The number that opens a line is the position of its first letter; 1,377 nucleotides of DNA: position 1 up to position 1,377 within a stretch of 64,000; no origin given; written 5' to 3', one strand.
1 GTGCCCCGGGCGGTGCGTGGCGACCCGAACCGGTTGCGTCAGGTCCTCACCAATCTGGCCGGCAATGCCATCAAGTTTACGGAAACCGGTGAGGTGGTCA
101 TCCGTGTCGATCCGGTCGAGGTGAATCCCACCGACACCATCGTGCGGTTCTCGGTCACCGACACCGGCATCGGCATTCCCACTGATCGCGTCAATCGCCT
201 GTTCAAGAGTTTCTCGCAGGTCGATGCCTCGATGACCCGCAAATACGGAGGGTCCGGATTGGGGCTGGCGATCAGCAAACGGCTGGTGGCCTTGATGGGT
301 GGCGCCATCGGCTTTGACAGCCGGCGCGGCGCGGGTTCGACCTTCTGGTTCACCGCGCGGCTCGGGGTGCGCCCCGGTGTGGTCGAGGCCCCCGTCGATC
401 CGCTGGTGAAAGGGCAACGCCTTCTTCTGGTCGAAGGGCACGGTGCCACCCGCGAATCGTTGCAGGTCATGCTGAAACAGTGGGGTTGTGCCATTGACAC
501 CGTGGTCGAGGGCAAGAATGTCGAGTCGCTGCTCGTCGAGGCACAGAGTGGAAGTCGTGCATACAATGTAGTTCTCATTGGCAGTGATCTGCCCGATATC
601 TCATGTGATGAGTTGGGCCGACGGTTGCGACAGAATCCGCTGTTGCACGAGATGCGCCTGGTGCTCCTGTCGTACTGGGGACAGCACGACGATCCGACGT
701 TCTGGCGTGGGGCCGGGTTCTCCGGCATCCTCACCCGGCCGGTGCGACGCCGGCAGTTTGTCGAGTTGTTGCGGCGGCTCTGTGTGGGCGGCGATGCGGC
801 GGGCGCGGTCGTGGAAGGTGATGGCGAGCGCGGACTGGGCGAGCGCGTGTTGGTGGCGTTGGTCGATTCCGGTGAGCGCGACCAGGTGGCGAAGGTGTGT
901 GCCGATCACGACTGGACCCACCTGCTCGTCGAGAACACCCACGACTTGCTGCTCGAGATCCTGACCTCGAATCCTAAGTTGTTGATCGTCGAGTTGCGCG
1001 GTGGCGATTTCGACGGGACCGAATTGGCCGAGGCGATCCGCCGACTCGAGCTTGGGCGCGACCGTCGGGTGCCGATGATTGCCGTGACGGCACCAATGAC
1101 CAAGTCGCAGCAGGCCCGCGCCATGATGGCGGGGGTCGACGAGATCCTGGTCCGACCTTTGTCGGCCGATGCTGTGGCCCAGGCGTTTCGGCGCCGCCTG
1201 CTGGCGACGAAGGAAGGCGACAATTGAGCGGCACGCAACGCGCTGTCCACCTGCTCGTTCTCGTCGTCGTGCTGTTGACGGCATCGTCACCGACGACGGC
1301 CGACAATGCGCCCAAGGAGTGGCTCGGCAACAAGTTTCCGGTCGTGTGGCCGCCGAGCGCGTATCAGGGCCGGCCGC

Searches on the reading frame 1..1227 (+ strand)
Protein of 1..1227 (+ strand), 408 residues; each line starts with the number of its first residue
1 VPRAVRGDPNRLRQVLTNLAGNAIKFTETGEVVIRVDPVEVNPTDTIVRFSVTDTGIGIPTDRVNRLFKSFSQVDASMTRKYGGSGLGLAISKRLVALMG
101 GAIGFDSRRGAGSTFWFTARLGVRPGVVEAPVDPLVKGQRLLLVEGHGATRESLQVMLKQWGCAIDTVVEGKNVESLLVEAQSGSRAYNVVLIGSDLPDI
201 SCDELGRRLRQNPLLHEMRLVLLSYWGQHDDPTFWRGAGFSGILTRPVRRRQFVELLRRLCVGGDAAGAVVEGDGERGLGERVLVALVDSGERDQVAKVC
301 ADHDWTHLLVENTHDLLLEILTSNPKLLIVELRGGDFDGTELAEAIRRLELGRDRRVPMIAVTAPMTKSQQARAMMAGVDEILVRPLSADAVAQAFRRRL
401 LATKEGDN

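Call 20: search_protein_families(library=pfam, proteins=[window:1-1227:+])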
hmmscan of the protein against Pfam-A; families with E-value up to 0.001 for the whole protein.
window:1-1227:+ (408 aa): 2 families
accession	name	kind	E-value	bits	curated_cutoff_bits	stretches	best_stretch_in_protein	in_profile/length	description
PF02518.31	HATPase_c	-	2.2e-29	102.6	26.4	1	7-121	1-109/111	Histidine kinase-, DNA gyrase B-, and HSP90-like ATPase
PF00072.30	Response_reg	-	5.7e-17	62.3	30.2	2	142-257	2-110/111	Response regulator receiver domain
